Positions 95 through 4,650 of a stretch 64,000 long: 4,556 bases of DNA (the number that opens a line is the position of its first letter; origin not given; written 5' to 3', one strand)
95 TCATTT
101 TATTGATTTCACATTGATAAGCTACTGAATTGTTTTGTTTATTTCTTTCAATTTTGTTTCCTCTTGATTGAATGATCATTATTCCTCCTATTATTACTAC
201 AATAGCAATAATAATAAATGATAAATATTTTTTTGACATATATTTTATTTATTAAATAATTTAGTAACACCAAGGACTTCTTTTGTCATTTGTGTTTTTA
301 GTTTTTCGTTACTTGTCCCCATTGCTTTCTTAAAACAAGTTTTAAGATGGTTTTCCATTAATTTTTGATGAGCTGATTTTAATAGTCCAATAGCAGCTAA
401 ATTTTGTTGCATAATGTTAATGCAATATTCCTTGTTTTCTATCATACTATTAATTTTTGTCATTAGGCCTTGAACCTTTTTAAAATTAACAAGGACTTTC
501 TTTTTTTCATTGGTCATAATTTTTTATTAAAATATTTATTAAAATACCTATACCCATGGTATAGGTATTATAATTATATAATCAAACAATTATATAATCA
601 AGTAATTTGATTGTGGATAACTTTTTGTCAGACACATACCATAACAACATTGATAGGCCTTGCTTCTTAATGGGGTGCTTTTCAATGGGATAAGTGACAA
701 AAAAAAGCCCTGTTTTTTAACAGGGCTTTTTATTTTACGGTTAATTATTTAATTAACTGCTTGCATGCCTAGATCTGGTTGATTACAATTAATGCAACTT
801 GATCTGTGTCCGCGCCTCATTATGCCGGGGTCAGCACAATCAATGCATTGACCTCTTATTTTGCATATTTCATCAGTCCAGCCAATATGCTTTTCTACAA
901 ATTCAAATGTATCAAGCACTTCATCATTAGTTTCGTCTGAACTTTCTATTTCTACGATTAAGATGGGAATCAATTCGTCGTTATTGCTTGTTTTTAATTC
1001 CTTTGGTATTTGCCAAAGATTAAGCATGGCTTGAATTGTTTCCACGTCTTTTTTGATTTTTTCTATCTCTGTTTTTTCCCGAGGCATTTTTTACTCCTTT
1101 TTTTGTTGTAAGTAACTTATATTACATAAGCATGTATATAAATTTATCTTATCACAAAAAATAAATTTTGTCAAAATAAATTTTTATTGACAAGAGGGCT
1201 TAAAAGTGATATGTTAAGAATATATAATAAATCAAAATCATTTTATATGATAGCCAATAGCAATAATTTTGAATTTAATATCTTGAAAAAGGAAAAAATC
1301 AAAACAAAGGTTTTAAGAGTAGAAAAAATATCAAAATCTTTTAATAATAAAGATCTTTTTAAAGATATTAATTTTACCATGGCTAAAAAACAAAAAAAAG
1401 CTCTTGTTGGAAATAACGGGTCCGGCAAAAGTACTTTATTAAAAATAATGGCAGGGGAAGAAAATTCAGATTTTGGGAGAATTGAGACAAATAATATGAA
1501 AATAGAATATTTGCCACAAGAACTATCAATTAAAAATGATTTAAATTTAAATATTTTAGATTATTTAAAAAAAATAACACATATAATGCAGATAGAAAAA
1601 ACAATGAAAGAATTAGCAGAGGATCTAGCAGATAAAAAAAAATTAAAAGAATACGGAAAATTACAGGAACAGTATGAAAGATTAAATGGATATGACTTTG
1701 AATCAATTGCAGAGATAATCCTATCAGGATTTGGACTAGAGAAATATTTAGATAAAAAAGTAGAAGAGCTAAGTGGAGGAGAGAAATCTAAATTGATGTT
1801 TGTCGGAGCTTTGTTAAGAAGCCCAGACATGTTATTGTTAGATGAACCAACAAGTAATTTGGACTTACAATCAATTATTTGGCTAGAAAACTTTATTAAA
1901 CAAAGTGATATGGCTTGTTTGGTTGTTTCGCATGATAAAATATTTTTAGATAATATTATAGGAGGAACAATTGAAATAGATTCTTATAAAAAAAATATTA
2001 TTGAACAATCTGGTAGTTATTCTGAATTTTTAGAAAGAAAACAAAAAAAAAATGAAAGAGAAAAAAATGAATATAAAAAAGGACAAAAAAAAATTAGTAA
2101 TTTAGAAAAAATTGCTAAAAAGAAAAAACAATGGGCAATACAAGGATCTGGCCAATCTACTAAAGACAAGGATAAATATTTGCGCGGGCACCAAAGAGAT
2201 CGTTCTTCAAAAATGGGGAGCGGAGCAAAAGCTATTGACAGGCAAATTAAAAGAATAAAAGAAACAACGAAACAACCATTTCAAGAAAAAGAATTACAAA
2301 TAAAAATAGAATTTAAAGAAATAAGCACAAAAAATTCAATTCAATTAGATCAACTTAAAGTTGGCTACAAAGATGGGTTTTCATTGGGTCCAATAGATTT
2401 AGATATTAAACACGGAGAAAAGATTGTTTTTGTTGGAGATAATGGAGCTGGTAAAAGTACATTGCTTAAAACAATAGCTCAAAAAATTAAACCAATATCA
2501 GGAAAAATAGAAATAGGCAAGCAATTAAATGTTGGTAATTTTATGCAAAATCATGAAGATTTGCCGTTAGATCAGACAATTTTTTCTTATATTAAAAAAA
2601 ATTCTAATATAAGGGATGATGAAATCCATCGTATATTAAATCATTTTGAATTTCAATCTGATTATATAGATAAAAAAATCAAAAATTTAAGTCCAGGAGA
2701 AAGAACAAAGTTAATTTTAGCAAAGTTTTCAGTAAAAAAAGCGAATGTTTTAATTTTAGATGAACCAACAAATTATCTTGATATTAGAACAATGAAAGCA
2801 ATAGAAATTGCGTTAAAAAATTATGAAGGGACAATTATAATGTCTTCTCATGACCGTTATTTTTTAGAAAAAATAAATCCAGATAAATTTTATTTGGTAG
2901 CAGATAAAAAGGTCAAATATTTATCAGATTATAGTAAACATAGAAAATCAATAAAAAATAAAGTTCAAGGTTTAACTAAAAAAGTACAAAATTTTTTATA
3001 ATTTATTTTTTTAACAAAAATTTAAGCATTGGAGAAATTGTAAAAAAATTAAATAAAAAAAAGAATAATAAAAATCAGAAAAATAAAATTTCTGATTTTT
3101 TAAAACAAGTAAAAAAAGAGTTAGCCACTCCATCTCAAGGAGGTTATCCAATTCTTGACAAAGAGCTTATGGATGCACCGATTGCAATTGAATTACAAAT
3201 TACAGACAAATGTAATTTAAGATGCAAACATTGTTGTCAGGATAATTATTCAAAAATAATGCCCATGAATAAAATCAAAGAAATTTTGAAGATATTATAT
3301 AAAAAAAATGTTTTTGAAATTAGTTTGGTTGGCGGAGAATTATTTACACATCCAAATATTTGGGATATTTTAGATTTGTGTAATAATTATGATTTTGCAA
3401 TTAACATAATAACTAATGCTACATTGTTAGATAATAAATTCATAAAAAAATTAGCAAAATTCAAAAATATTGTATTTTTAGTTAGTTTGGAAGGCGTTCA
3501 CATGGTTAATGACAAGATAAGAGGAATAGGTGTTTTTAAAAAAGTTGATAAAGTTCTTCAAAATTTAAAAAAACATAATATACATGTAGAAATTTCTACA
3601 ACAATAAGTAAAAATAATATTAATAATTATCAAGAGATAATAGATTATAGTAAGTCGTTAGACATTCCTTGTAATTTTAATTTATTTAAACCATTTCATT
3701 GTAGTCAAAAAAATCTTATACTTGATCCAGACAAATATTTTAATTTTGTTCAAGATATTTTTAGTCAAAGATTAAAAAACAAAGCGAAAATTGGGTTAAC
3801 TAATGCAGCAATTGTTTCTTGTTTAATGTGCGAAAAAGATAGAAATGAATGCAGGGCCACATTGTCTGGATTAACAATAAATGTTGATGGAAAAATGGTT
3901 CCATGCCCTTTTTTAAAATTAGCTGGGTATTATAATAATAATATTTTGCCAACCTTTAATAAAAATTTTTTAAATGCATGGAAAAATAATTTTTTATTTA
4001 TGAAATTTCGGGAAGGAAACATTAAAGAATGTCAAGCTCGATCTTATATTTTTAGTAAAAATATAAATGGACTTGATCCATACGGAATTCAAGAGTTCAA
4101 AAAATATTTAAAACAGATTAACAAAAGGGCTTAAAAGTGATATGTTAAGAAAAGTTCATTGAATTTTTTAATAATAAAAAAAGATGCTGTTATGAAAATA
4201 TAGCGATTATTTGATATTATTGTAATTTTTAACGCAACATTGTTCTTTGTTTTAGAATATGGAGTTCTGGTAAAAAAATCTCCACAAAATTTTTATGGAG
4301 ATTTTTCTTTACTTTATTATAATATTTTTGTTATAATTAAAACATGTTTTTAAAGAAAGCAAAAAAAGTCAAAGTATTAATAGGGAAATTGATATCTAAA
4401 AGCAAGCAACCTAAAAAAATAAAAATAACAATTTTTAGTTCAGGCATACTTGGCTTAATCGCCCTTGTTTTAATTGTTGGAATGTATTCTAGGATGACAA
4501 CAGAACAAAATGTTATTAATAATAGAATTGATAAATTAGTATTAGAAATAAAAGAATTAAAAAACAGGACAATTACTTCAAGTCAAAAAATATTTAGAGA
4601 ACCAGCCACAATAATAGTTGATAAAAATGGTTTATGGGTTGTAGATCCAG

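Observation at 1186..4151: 35-bp direct repeat brackets a 2.9-kb ABC-F plus radical-SAM two-gene segment (candidate cassette or att-like scar)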

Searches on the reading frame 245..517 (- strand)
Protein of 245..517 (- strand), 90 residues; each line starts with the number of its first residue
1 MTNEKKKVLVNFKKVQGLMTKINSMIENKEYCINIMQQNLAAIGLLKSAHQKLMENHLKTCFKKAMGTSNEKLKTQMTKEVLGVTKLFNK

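Call 11: search_protein_families(library=pfam, proteins=[window:245-517:-], max_evalue=0.01)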
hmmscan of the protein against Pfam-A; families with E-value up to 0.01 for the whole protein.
window:245-517:- (90 aa): 1 family
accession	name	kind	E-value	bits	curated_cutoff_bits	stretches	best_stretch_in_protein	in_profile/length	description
PF02583.22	Trns_repr_metal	-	9.5e-16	58.4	22.8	1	4-74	1-70/78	Metal-sensitive transcriptional repressor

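Call 12: search_protein_families(library=ncbifam, proteins=[window:245-517:-], max_evalue=0.01)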
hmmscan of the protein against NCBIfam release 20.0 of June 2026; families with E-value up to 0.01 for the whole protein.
window:245-517:- (90 aa): 3 families
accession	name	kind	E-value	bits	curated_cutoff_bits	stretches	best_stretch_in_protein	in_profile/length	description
NF052430.1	repress_RicR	exception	4.4e-10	40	175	1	5-83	8-86/93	copper-sensing transcriptional repressor RicR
NF008464.0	PRK11352.1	equivalog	8.3e-08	32.5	133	1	3-74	6-77/91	formaldehyde-responsive transcriptional repressor FrmR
NF011613.0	PRK15039.1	equivalog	0.00027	21.6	138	1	3-75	6-74/90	Ni(II)/Co(II)-binding transcriptional repressor RcnR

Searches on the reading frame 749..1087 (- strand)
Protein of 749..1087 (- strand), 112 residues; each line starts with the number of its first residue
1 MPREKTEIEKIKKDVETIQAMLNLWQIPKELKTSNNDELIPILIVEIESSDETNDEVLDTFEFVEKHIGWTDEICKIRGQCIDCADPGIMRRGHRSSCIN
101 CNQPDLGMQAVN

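Call 11: search_protein_families(library=pfam, proteins=[window:749-1087:-], max_evalue=0.01)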
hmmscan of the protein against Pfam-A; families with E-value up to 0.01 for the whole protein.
window:749-1087:- (112 aa): 1 family
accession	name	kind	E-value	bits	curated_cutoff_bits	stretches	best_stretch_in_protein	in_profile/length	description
PF02204.23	VPS9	-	0.0061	17.4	27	1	3-49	13-59/104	Vacuolar sorting protein 9 (VPS9) domain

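Call 12: search_protein_families(library=ncbifam, proteins=[window:749-1087:-], max_evalue=0.01)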
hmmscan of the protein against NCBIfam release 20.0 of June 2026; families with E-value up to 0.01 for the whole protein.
window:749-1087:- (112 aa): 0 families

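Call 62: find_encoding_contigs(protein=window:749-1087:-, flank=6000, max_places=10)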
Protein window:749-1087:- (112 aa): 13 contigs read that carry it; 10 places shown.
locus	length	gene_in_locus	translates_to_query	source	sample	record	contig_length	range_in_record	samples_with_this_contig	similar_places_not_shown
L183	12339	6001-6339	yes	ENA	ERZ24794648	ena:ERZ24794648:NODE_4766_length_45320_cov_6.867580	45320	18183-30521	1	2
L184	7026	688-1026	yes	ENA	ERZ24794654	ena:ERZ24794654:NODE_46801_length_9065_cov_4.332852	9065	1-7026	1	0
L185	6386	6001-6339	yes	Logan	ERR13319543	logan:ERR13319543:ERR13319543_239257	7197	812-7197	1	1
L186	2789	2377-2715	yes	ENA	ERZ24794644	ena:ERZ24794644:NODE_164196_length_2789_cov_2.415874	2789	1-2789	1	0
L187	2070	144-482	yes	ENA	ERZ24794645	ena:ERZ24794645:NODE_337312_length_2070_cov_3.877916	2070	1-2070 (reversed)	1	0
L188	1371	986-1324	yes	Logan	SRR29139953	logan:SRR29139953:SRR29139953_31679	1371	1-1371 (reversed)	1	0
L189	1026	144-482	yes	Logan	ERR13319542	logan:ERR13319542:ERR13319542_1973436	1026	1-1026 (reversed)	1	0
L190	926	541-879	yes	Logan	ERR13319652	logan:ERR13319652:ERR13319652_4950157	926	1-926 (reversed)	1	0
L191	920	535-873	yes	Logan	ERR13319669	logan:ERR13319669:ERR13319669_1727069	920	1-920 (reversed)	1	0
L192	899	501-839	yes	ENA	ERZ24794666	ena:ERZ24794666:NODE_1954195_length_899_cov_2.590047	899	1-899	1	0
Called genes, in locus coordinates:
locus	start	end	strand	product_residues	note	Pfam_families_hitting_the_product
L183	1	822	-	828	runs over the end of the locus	PF01935:DUF87 (faint), PF10412:TrwB_AAD_bind (faint), PF26449:DUF8128, PF12696:TraG-D_C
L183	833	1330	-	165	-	-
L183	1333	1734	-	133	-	-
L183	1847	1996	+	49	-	-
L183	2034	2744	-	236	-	-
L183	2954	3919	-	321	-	PF04055:Radical_SAM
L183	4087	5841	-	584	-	PF03193:RsgA_GTPase (faint), PF02463:SMC_N (faint), PF13555:AAA_29 (faint), PF00004:AAA (faint), PF00005:ABC_tran, PF13304:AAA_21 (faint), PF13401:AAA_22 (faint), PF00005:ABC_tran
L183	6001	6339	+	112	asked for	-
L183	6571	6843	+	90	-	PF02583:Trns_repr_metal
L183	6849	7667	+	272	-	PF10080:FtrD-like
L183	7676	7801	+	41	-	-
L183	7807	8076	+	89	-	-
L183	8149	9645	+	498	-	PF00403:HMA, PF02683:DsbD_TM, PF13386:DsbD_2, PF13473:Cupredoxin_1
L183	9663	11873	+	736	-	PF00403:HMA, PF00122:E1-E2_ATPase, PF00702:Hydrolase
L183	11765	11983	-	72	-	-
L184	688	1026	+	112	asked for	-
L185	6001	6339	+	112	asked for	-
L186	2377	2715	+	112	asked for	-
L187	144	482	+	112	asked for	-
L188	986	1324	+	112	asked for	-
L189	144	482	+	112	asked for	-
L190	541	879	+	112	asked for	-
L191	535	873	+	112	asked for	-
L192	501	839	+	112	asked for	-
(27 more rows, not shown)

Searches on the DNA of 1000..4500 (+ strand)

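Call 46: search_rna_families(source=window, start=1000, end=4500, threshold=evalue, max_evalue=1)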
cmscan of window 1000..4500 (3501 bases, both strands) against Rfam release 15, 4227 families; matches with E-value up to 1: 1.
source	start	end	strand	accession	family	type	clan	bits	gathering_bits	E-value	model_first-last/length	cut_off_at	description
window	2611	2694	+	RF01603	snoR29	Gene; snRNA; snoRNA; CD-box;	-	27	50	0.89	1-84/84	no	small nucleolar RNA snoR29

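Call 78: search_rna_families(source=L197, start=3500, end=7700, threshold=evalue, max_evalue=1, show_alignments=2)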
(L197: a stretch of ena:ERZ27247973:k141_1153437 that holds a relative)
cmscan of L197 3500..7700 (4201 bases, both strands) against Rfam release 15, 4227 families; matches with E-value up to 1: 0.
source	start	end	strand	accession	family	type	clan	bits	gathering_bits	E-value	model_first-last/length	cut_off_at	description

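Call 79: search_rna_families(sources=[L195, L011], threshold=gathering)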
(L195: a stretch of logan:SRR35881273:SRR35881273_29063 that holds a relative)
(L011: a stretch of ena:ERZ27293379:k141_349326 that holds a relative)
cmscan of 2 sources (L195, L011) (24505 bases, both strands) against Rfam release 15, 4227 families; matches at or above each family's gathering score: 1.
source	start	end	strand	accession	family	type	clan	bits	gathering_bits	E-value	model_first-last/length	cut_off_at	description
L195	1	72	-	RF00005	tRNA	Gene; tRNA;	CL00001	62.5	29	1.4e-11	1-70/71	3'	tRNA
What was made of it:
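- Tried and rejected: Nothing turned up for the L197, L195 or L011 repeats either (calls 78, 79).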
